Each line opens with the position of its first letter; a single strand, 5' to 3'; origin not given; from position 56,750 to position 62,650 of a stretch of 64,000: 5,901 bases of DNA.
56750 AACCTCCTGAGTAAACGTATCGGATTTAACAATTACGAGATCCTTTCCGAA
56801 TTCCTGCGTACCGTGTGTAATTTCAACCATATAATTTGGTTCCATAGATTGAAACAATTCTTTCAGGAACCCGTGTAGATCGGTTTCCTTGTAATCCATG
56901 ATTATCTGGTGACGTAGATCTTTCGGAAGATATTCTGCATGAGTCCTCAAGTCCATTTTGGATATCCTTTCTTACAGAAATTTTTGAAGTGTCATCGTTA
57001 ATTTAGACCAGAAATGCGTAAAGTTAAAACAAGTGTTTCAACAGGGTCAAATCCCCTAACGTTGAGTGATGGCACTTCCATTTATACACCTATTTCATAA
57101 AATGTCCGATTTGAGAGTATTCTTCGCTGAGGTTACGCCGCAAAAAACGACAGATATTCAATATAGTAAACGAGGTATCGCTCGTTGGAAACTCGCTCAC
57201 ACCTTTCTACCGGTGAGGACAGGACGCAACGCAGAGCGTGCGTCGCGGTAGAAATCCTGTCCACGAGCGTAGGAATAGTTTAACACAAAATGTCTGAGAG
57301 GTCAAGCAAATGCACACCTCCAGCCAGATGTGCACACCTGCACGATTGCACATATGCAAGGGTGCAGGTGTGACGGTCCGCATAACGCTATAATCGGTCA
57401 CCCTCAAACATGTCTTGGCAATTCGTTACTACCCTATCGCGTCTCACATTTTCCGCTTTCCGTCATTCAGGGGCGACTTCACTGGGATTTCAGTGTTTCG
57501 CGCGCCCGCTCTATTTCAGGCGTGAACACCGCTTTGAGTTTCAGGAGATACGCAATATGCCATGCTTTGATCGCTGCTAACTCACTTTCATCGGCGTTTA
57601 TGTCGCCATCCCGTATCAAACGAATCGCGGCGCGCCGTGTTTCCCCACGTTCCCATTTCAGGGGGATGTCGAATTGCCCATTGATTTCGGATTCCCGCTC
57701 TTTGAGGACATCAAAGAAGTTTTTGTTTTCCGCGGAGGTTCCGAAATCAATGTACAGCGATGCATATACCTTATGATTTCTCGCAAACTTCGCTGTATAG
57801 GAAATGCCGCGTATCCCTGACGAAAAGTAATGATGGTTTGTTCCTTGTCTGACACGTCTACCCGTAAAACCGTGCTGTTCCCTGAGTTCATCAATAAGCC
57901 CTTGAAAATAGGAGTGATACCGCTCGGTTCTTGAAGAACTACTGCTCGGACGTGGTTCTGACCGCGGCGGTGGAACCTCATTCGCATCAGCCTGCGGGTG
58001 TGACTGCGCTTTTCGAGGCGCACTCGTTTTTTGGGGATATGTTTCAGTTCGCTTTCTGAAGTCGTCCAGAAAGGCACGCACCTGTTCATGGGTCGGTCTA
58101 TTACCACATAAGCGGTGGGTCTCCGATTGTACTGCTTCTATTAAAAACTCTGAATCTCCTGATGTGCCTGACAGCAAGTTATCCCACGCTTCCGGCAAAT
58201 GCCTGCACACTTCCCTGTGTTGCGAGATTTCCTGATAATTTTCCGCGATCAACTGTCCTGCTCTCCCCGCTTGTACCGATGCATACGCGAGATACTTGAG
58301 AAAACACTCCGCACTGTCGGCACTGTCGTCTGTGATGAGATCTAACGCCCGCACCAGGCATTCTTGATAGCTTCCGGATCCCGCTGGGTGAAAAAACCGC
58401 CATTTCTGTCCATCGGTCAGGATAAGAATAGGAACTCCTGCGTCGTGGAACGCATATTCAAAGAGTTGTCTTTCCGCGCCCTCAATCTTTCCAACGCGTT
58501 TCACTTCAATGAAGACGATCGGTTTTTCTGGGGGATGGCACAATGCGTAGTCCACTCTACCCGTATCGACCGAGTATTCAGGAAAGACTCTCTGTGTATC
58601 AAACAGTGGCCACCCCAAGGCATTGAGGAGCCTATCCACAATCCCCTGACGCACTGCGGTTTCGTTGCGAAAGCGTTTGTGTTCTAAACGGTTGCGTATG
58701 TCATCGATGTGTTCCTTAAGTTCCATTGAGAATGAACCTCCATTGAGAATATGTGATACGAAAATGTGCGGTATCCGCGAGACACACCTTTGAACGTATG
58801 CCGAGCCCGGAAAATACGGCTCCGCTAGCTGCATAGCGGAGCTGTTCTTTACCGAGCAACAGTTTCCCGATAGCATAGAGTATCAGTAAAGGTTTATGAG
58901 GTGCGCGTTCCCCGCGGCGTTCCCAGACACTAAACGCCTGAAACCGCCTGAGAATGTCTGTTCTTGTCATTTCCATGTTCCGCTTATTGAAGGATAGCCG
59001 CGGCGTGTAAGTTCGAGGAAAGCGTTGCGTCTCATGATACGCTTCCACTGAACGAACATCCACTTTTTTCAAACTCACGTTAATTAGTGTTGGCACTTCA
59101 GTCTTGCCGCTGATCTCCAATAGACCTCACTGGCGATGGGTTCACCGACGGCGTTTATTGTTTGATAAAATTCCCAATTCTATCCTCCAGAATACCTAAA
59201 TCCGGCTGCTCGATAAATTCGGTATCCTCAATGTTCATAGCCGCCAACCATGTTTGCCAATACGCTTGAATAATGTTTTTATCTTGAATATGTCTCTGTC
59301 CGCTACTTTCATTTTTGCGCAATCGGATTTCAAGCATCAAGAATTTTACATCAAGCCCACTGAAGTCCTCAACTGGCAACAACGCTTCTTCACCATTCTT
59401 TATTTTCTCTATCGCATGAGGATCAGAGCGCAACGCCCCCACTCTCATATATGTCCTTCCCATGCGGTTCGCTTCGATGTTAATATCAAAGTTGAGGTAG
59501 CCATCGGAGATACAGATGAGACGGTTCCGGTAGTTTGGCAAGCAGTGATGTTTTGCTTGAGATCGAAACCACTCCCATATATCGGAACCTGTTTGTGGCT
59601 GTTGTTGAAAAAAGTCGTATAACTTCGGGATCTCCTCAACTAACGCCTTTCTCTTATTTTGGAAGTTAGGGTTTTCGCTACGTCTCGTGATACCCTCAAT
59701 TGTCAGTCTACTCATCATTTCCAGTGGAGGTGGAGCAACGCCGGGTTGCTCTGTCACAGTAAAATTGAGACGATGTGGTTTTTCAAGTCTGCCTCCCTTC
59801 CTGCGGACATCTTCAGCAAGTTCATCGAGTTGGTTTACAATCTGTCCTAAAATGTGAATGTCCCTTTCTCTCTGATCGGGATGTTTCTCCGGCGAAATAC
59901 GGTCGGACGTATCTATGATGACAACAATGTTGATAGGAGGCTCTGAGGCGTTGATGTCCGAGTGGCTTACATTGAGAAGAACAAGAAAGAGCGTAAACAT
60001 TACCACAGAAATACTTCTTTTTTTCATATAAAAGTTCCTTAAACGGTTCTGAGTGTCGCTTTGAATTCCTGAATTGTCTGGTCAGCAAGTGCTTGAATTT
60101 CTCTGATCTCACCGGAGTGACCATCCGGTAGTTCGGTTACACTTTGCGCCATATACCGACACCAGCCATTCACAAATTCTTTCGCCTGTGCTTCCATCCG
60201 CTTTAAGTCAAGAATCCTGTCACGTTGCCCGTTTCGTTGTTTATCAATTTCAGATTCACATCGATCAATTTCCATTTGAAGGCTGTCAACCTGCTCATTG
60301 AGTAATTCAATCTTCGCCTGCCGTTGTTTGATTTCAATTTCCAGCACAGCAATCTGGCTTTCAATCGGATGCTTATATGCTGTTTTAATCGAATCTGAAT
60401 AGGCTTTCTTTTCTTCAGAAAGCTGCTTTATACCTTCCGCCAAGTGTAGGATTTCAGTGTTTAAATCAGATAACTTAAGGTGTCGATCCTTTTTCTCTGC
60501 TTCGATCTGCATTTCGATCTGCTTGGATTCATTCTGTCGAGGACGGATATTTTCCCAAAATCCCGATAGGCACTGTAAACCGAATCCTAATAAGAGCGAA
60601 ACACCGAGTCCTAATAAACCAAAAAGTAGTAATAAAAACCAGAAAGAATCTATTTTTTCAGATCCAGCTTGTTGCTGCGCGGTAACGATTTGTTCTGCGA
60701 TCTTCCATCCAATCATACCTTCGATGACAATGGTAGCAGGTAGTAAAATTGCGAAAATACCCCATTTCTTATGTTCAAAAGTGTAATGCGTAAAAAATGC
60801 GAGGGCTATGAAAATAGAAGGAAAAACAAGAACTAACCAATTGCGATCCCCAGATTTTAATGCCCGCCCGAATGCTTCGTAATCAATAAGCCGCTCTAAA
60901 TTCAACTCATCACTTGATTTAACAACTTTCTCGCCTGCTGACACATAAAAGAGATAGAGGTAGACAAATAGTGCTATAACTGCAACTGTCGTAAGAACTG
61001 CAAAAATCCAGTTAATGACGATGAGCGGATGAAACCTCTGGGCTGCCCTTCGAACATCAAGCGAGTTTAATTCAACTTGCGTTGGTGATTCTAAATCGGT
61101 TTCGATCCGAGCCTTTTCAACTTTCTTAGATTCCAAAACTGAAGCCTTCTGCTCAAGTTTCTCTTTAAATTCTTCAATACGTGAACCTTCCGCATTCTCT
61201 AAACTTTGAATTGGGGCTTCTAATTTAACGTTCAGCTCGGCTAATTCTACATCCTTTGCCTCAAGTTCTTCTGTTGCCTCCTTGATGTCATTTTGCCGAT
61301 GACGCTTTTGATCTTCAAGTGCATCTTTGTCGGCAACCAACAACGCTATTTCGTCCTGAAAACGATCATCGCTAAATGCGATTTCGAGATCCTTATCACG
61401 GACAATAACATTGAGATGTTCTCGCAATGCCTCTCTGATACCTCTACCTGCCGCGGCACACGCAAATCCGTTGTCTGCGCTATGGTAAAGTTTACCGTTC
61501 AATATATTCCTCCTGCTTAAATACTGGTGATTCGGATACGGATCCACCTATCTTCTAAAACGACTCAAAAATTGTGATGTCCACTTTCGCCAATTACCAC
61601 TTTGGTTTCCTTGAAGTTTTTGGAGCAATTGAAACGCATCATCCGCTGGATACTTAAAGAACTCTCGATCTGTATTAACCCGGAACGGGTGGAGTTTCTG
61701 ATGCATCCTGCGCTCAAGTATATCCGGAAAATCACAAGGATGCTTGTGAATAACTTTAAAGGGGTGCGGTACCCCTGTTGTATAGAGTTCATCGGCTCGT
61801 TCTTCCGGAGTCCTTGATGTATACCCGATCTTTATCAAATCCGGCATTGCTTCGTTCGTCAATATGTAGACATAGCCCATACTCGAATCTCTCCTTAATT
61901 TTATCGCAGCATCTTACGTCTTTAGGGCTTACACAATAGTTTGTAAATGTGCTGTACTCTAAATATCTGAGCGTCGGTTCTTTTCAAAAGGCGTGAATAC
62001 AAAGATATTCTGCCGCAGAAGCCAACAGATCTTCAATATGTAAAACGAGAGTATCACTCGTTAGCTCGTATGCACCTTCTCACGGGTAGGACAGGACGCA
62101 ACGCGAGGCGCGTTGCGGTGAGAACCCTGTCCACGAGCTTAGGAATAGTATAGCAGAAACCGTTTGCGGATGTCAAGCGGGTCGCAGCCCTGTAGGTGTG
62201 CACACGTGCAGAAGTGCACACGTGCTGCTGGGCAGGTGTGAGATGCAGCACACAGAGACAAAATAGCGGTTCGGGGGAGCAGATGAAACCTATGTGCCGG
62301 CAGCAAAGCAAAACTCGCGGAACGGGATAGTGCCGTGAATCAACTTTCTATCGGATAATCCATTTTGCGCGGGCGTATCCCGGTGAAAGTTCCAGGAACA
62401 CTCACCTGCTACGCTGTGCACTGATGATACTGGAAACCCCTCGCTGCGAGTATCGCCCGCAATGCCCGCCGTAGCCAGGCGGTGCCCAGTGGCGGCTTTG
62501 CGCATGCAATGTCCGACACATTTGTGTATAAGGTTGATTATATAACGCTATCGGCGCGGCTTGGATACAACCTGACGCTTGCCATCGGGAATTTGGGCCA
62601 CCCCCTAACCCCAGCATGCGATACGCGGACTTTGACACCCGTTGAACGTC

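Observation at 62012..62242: Conserved ~230-bp promoter + palindromic operator + 5-prime stem-loop leader, copy B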

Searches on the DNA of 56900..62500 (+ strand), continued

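Call 82: search_with_rna_model(model_id=R2, sources=[window, L002, L003, L006, L009, L013, L015, L018, L021, L022, L026, L027, L029, L030, L031, L032, L033, L034, L035, L036, L037, L038, L039, L040, L041, L042], max_evalue=10)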
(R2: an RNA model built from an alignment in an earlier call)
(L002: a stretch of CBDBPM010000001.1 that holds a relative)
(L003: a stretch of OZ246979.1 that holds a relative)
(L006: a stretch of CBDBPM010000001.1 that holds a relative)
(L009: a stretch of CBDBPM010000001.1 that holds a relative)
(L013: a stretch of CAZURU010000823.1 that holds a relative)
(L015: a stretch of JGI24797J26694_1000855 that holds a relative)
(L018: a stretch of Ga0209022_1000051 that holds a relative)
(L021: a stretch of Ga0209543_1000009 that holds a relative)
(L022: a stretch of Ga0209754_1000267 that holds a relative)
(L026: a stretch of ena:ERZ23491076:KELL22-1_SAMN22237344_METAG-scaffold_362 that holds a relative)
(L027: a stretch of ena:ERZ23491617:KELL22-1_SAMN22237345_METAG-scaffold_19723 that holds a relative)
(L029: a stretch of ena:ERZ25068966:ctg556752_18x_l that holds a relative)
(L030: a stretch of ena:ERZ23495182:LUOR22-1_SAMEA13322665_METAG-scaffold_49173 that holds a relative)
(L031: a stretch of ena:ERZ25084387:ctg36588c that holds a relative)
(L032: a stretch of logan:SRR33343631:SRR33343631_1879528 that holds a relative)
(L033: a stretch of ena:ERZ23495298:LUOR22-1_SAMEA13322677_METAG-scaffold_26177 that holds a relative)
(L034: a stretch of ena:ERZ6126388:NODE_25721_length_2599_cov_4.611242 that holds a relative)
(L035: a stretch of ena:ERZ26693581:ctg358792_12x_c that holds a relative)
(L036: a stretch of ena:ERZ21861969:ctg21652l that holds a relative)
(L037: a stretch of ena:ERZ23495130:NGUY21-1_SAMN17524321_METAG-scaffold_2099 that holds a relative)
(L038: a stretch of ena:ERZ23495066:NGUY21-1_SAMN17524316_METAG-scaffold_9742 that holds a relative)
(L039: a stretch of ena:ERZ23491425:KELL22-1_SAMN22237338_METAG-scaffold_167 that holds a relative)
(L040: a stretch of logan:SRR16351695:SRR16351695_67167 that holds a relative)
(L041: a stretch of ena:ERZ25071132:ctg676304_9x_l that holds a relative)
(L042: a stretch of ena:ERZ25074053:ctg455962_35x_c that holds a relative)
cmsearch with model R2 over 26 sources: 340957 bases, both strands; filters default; matches with E-value up to 10: 12.
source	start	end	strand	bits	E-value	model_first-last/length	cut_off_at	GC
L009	5882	5993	-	126.1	3.5e-29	1-112/112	no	0.54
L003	7095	7206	-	118.8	2.4e-27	1-112/112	no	0.55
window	62029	62140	-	118.1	3.6e-27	1-112/112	no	0.53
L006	1507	1618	+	114.9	2.4e-26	1-112/112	no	0.57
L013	486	599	+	111.7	1.6e-25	1-112/112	no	0.45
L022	6846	6956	-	111.3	2.1e-25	1-112/112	no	0.52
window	57154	57270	-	105.7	5.3e-24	1-112/112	no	0.52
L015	760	871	-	98.2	4.4e-22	1-112/112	no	0.5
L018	5613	5724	-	98.2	4.4e-22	1-112/112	no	0.5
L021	1509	1620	-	98.2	4.4e-22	1-112/112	no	0.5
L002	7252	7363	-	96.8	9.7e-22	1-112/112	no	0.55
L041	7930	8040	+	78.9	3.6e-17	1-112/112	no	0.5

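Call 91: search_with_rna_model(model_id=R2, sources=[L043, L044, L045], max_evalue=10)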
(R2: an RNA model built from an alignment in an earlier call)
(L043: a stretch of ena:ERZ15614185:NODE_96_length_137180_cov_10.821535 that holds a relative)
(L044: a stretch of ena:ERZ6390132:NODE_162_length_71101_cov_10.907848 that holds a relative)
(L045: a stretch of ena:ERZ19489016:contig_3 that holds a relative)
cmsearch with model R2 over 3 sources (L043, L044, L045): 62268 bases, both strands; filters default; matches with E-value up to 10: 1.
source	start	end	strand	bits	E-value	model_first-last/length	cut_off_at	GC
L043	1980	2094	-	73.8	1.3e-16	1-112/112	no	0.54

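Call 93: search_with_rna_model(model_id=R2, sources=[window, L002, L003, L006, L009, L013, L015, L022, L041, L043], max_evalue=0.001, make_alignment=true)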
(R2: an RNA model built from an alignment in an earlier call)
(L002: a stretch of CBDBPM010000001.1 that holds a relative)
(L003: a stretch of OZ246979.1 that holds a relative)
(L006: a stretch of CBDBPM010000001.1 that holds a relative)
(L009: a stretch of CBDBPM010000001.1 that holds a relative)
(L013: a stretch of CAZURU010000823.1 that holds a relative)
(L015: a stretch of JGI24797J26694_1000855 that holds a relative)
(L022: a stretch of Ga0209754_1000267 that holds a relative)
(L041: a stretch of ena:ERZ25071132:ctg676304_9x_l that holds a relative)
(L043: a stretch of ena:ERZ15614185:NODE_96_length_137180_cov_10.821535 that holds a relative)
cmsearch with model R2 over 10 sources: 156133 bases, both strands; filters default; matches with E-value up to 0.001: 11.
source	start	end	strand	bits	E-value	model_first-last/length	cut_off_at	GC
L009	5882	5993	-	126.1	1.6e-29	1-112/112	no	0.54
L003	7095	7206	-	118.8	1.1e-27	1-112/112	no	0.55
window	62029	62140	-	118.1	1.7e-27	1-112/112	no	0.53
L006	1507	1618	+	114.9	1.1e-26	1-112/112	no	0.57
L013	486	599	+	111.7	7.3e-26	1-112/112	no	0.45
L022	6846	6956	-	111.3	9.4e-26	1-112/112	no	0.52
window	57154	57270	-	105.7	2.4e-24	1-112/112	no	0.52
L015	760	871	-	98.2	2e-22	1-112/112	no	0.5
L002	7252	7363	-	96.8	4.4e-22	1-112/112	no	0.55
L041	7930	8040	+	78.9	1.6e-17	1-112/112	no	0.5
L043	1980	2094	-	73.8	3.3e-16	1-112/112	no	0.54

Alignment A9: 11 matches aligned to the model, 123 columns, each read 5' to 3' on its own strand. Consensus structure (alignment columns), stored with it:
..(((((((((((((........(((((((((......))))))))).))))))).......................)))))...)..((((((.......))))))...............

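Call 101: search_with_rna_model(model_id=R2, source=window, filters=off, max_evalue=10)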
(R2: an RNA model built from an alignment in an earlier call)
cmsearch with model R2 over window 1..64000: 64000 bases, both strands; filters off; matches with E-value up to 10: 12.
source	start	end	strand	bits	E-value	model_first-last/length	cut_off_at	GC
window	62029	62140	-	118.1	6.8e-28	1-112/112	no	0.53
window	57154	57270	-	105.7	1e-24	1-112/112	no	0.52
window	40543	40606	-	10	2.5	1-112/112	no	0.42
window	47673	47739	-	9.7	2.9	1-112/112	no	0.52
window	49729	49808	-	9.7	2.9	1-112/112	no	0.39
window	17736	17815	-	9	4.3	1-112/112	no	0.45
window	21380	21453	-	9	4.4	1-112/112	no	0.49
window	35078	35139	+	9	4.4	1-112/112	no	0.32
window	62097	62117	+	8.7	5.1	24-44/112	no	0.76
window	12501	12564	-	8.7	5.2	1-112/112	no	0.48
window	60096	60162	-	8.4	6.2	1-112/112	no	0.49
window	46991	47034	+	8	7.7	1-112/112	no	0.36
